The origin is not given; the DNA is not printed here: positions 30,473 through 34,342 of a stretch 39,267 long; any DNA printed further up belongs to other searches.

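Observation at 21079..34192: Tandem giant secreted proteins (2,593-aa orphan plus 1,656-aa BspA-type LRR) that share only a C-terminal module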

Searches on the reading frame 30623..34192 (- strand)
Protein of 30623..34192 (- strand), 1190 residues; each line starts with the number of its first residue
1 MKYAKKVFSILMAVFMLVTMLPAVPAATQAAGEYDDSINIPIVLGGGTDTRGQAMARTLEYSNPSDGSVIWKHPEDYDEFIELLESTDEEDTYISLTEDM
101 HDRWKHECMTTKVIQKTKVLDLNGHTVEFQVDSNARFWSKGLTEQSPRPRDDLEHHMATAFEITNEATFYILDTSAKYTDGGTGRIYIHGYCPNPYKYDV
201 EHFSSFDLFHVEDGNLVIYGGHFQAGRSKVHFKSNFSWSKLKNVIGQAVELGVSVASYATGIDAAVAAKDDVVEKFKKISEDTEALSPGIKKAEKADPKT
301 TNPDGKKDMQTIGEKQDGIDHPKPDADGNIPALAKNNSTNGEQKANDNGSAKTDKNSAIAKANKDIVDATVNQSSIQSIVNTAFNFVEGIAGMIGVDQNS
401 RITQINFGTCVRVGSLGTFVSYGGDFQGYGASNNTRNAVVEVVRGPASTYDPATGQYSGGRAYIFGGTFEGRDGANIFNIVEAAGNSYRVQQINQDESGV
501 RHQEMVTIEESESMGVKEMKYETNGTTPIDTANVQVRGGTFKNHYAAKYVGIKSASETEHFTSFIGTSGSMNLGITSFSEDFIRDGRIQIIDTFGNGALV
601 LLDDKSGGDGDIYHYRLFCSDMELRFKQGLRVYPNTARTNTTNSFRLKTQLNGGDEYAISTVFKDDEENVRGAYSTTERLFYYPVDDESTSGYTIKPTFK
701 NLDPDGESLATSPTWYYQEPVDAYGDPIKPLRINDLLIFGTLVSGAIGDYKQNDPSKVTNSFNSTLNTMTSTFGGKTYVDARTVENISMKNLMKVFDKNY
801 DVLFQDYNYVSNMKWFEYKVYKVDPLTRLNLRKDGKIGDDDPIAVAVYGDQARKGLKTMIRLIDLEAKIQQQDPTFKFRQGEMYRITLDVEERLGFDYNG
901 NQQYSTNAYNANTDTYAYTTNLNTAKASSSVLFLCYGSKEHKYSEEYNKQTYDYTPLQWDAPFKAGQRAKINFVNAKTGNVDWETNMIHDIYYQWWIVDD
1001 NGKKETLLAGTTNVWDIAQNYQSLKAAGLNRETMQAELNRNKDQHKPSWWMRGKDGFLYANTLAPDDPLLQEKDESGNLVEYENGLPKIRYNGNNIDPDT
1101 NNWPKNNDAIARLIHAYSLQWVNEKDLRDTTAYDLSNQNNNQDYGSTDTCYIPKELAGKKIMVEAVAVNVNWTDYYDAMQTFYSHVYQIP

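Call 37: find_related_loci(query=A2, collection=genome_contigs, flank=10000)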
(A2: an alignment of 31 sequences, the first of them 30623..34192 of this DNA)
Query A2 (1190 aa) in genome_contigs; peptide patterns used: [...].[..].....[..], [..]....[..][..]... (x = any residue, [..] = any of these).
135 stretches matched a pattern; 74 encode a relative of the query (tblastn E <= 1e-3); 70 distinct loci.
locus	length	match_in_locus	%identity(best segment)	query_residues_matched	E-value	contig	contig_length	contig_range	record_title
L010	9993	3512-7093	60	1-1190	0e+0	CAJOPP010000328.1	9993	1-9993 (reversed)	uncultured Lachnospiraceae bacterium isolate Rumen_Coassembly_mag_2187 genome assembly, contig: k87_11248004, whole geno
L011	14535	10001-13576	60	1-1190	0e+0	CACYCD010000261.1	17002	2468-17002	MAG: uncultured Ruminococcus sp. isolate RUG11801 genome assembly, contig: RUG11801_asm_261, whole genome shotgun sequen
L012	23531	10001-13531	52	1-1189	0e+0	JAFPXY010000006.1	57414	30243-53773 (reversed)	MAG: Bacillota bacterium isolate RGIG1576 Goat_Abomasum.Co__c183281, whole genome shotgun sequence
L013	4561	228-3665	39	1-1186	0e+0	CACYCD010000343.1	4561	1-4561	MAG: uncultured Ruminococcus sp. isolate RUG11801 genome assembly, contig: RUG11801_asm_343, whole genome shotgun sequen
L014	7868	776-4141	36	1-1189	0e+0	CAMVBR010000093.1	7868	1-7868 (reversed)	MAG TPA_asm: uncultured Clostridia bacterium isolate SRR8387715_bin.68_metaWRAP_v1.3_MAG genome assembly, contig: ERZ142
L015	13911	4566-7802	38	84-1190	0e+0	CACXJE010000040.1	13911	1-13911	MAG: Ruminococcaceae bacterium isolate RUG11311 genome assembly, contig: RUG11311_asm_40, whole genome shotgun sequence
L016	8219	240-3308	38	71-1190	0e+0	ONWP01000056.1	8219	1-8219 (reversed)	uncultured Clostridiales bacterium isolate RUG704 genome assembly, contig: k87_4617911, whole genome shotgun sequence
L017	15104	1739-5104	36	1-1189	0e+0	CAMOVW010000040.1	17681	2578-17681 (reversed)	MAG: uncultured Clostridia bacterium isolate SRR873600_bin.140_metaWRAP_v1.3_MAG genome assembly, contig: NODE_6514_leng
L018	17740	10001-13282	36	84-1189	0e+0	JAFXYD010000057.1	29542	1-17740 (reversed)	MAG: Oscillospiraceae bacterium isolate RGIG6852 Sheep_Rumen-4__c815008, whole genome shotgun sequence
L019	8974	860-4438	34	1-1185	0e+0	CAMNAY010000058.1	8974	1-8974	MAG: uncultured Ruminococcus sp. isolate SRR873598_bin.124_metaWRAP_v1.3_MAG genome assembly, contig: NODE.17857_length_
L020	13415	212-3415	36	84-1185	0e+0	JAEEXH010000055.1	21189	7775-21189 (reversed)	MAG: Oscillospiraceae bacterium isolate Tb.RUG.516 NODE_10642_length_21189_cov_1.344317, whole genome shotgun sequence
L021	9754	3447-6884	35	1-1190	0e+0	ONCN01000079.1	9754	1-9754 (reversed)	uncultured Clostridiales bacterium isolate RUG175 genome assembly, contig: scaffold_5047, whole genome shotgun sequence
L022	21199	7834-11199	36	1-1189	0e+0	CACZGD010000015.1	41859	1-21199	MAG: Ruminococcaceae bacterium isolate RUG12588 genome assembly, contig: RUG12588_asm_15, whole genome shotgun sequence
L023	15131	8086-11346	33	5-1189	0e+0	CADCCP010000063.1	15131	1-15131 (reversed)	MAG: uncultured Ruminococcus sp. isolate RUG14527 genome assembly, contig: RUG14527_asm_63, whole genome shotgun sequenc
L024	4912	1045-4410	36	1-1189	0e+0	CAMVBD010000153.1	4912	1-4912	MAG TPA_asm: uncultured Clostridia bacterium isolate SRR8387716_bin.86_metaWRAP_v1.3_MAG genome assembly, contig: ERZ142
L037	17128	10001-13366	33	1-1190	0e+0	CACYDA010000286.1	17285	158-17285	MAG: uncultured Lachnospiraceae bacterium isolate RUG11835 genome assembly, contig: RUG11835_asm_286, whole genome shotg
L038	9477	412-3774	34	1-1190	0e+0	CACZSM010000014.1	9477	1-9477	MAG: uncultured Ruminococcus sp. isolate RUG12907 genome assembly, contig: RUG12907_asm_14, whole genome shotgun sequenc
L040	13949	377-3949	33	1-1185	5e-180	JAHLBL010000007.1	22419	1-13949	MAG: bacterium isolate bin66 Scaffold7, whole genome shotgun sequence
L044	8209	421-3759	33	8-1190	2e-169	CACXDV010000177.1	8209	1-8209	MAG: uncultured Ruminococcus sp. isolate RUG11172 genome assembly, contig: RUG11172_asm_177, whole genome shotgun sequen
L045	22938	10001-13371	35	2-1190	2e-167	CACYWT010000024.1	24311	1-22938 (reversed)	MAG: uncultured Ruminococcus sp. isolate RUG12347 genome assembly, contig: RUG12347_asm_24, whole genome shotgun sequenc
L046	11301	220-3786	34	1-1186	2e-179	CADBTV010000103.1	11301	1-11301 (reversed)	MAG: uncultured Ruminococcus sp. isolate RUG14301 genome assembly, contig: RUG14301_asm_103, whole genome shotgun sequen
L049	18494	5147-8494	36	48-1190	0e+0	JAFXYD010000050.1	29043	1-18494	MAG: Oscillospiraceae bacterium isolate RGIG6852 Sheep_Rumen-4__c708521, whole genome shotgun sequence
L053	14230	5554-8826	37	72-1190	0e+0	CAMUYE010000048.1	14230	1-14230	MAG TPA_asm: uncultured Clostridia bacterium isolate SRR8387720_bin.46_metaWRAP_v1.3_MAG genome assembly, contig: ERZ142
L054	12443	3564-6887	34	7-1190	0e+0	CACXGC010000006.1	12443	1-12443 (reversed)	MAG: uncultured Ruminococcus sp. isolate RUG11228 genome assembly, contig: RUG11228_asm_6, whole genome shotgun sequence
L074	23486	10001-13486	37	2-1190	0e+0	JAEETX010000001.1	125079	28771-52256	MAG: Oscillospiraceae bacterium isolate Tb.RUG.415 NODE_214_length_125079_cov_2.967668, whole genome shotgun sequence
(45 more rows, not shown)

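Call 45: predict_structure(alignment_id=A2)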
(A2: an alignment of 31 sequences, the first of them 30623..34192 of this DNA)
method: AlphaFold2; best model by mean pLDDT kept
length: 1190 residues; sequences in the alignment: 31
mean_pLDDT: 74.8   pTM: 0.69
mean pLDDT of the five models: 74.8, 73.0, 69.8, 69.5, 68.3
residues with pLDDT >= 90: 274; 70-90: 541; 50-70: 212; < 50: 163
segments of 3 or more residues with pLDDT < 50: 20-37, 44-46, 271-316, 327-330, 332-364, 745-776, 902-911, 946-949
pLDDT, mean of each block of 10 residues (from residue 1): 64 67 33 41 53 68 58 87 91 89 87 95 93 74 66 89 96 79 90 87 93 96 94 75 73 65 52 40 25 30 34 47 52 37 25 35 52 64 71 73 92 95 95 91 86 82 96 94 80 78 85 88 85 94 88 79 86 90 86 77 58 72 87 78 76 65 77 73 83 78 61 85 86 67 44 35 45 45 54 58 71 84 89 76 76 61 83 84 89 78 46 58 86 83 53 83 91 91 88 92 88 89 84 87 81 82 89 88 82 64 83 88 85 86 92 92 92 86 88
secondary structure, 60 per line:
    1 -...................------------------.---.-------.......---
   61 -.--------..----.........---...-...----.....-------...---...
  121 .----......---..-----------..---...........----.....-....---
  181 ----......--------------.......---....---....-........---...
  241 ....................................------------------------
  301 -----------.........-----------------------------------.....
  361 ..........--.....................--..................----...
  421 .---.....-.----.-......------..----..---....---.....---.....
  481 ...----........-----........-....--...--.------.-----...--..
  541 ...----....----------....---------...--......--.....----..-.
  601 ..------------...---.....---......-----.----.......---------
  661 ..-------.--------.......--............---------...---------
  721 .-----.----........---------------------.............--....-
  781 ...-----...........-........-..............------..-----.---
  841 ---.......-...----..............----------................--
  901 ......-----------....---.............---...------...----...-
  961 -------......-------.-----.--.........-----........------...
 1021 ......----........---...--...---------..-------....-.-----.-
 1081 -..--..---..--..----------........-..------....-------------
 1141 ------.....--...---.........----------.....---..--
elements in order (helices of 4 or more, strands of 3 or more residues): H2-20 H51-57 H77-85 E93-95 E100-104 E112-114 E118-121 E126-131 H153-156 E157-163 E168-172 H174-177 E185-190 E205-211 E215-218 E222-225 E227-234 H238-276 H312-320 H356-370 H373-393 E396-413 E418-421 E425-429 E438-443 E461-464 E468-472 E476-483 E488-495 E501-508 H510-513 E516-518 E534-536 E539-543 E548-551 E562-565 H580-585 E588-592 E600-602 E615-617 H621-625 E629-634 E645-651 E679-685 H688-692 E693-699 E732-739 H761-769 E770-773 E776-779 H789-799 E801-808 E810-823 E844-850 E859-861 H862-872 E883-898 H901-906 E918-921 E925-937 E941-943 E950-952 E957-959 E968-973 E990-998 E1004-1011 H1018-1026 H1031-1038 H1068-1071 H1107-1114 H1124-1127 E1147-1151 E1160-1168 E1179-1183

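Call 47: fold_search(model_id=the predicted structure, library=pdb)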
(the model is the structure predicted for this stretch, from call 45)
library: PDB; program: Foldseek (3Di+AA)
matches with E <= 10: 337; with E <= 0.001: 0
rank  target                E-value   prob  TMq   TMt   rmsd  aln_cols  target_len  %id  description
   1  3l5i                  1.9e-02  0.14  0.07  0.20  20.3       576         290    8  Crystal structure of FnIII domains of human GP130 (Domains 4-6) (released 2010-05-12)
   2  5u8r_A                2.1e-02  0.15  0.07  0.09  19.0       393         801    6  Structure of the ectodomain of the human Type 1 insulin-like growth factor receptor (released 2018-02-28)
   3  8oe4_D                3.3e-02  0.04  0.05  0.09  30.0       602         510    7  Cryo-EM structure of a pre-dimerized human IL-23 complete extracellular signaling complex. (released 2024-02-07)
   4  3lb6_D                6.9e-02  0.20  0.06  0.20  16.6       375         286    8  The structure of IL-13 in complex with IL-13Ralpha2 (released 2010-03-16)
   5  8ysz_B                7.2e-02  0.20  0.07  0.14  26.5       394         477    7  Cryo-EM structure of the complex IR with three IGF-II (released 2025-03-26)
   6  4f20_A                9.0e-02  0.06  0.06  0.15  21.1       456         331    8  Crystal structures reveal the multi-ligand binding mechanism of the Staphylococcus aureus ClfB (released 2012-08-08)
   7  5lt3_B                9.6e-02  0.23  0.06  0.18  17.8       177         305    9  nucleotide-free kinesin-1 motor domain T87A mutant, P1 crystal form (released 2017-03-01)
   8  7stk_B                9.6e-02  0.11  0.07  0.08  20.8       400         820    9  Full-length insulin receptor bound with unsaturated insulin WT (2 insulins bound) asymmetric conformation (Conformatio (released 2022-03-30)
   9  7a3z                  1.1e-01  0.25  0.06  0.17   8.7       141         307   13  OSM-3 kinesin motor domain complexed with Mg.ADP (released 2021-02-03)
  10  4mkm                  1.1e-01  0.12  0.06  0.21  20.4       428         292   10  Repeat domains 1 & 2 of Clostridium perfringens Cpe0147 (released 2013-12-04)
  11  6fjy_D                1.1e-01  0.07  0.05  0.16  16.7       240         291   10  Crystal structure of CsuC-CsuE chaperone-tip adhesion subunit pre-assembly complex from archaic chaperone-usher Csu pi (released 2018-05-16)
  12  6vjb                  1.1e-01  0.05  0.06  0.05  21.3       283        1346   10  Crystal structure of a catalytically inactive CXC Chemokine-degrading protease SpyCEP from Streptococcus pyogenes (released 2020-04-15)
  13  9l6k_A                1.3e-01  0.30  0.06  0.18   9.4       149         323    8  Crystal structure of nucleotide-free human kinesin-1 motor domain (G234V mutant) (released 2025-04-23)
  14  2zfj                  1.4e-01  0.16  0.05  0.16  10.0       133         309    8  Crystal Structure of the Kif1A Motor Domain during Mg release: Mg-releasing Transition-1 (released 2008-09-23)
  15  8u4e_B                1.5e-01  0.04  0.06  0.08  30.1       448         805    9  Cryo-EM structure of long form insulin receptor (IR-B) with three IGF2 bound, asymmetric conformation. (released 2024-03-27)
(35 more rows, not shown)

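Call 51: fold_search(model_id=the predicted structure, library=viral)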
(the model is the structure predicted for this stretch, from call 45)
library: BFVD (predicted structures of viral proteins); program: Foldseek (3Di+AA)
matches with E <= 10: 163; with E <= 0.001: 0
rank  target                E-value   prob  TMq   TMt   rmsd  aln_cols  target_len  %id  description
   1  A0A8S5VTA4            7.9e-02  0.03  0.07  0.08  31.8       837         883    8  (no name in the UniProt tables at hand)
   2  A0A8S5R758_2          9.9e-02  0.01  0.05  0.05  40.2       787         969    9  Tail protein [virus sp. ctee23]
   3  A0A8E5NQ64            1.2e-01  0.05  0.08  0.08  39.5      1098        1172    9  (no name in the UniProt tables at hand)
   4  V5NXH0                1.3e-01  0.09  0.06  0.10  13.8       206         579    9  F-Nec2 protein [Chelonid alphaherpesvirus 5]
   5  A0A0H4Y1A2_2          1.6e-01  0.02  0.06  0.06  38.4       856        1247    8  Uncharacterized protein [Salmon gill poxvirus]
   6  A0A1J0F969            2.3e-01  0.01  0.04  0.07  23.6       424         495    7  (no name in the UniProt tables at hand)
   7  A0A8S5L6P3            2.7e-01  0.02  0.05  0.10  31.6       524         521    9  Uncharacterized protein [Myoviridae sp. ctA4D8]
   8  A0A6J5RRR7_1          4.2e-01  0.01  0.05  0.06  34.4      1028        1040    9  Peptidase S74 domain-containing protein [uncultured Caudovirales phage]
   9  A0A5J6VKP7            5.2e-01  0.25  0.06  0.09  29.0       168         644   15  Uncharacterized protein [Megaviridae environmental sample]
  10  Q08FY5                7.7e-01  0.10  0.07  0.27  12.9       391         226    7  Soluble interferon alpha/beta receptor OPG204 [Deerpox virus (strain Mule deer/United States/W-848-83/1983)]
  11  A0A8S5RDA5            7.7e-01  0.01  0.04  0.08  37.2       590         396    6  Uncharacterized protein [virus sp. ctPYc18]
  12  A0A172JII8            8.7e-01  0.00  0.04  0.05  33.9       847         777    8  Virion protein [Bacillus phage AR9]
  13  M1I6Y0                1.0e+00  0.01  0.05  0.07  22.3       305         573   10  (no name in the UniProt tables at hand)
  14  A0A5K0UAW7            1.1e+00  0.03  0.05  0.13  22.7       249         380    9  Ig family protein [Yasminevirus sp. GU-2018]
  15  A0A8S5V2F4            1.1e+00  0.01  0.06  0.08  31.0       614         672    8  Uncharacterized protein [CrAss-like virus sp. ctelJ1]
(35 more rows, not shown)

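Call 53: search_protein_representatives(protein=window:30623-34192:-)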
Query: 1190 residues. Proteins with E-value up to 0.001 (for the whole library): 97; up to 1e-10: 87; up to 1e-30: 56. The best 97 are listed.
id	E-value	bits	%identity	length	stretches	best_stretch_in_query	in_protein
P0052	0.0e+00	1390.8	57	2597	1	1-1190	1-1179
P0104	3.3e-209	713.9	43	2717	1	2-1186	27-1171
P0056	1.0e-208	712.2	45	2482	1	79-1190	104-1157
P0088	5.5e-188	643.6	44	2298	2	82-730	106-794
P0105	2.3e-187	641.5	43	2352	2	1-740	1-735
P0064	7.3e-186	636.6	42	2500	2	83-1016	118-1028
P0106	5.5e-185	633.7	43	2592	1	82-1190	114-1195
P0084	4.1e-178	610.9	43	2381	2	74-731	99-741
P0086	8.8e-177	606.5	41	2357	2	2-738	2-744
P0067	6.2e-176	603.7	43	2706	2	82-729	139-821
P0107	2.9e-175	601.5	41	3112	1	82-1189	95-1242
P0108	1.3e-169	582.8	39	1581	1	78-1185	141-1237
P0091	1.3e-168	579.5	40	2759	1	75-1189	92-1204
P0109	2.3e-167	575.3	41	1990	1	7-1189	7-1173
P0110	5.2e-166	570.8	42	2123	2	84-731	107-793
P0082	2.1e-139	482.7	40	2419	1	161-1190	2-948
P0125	8.6e-106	371.4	40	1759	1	368-1190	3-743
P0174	1.9e-11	58.9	42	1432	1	989-1190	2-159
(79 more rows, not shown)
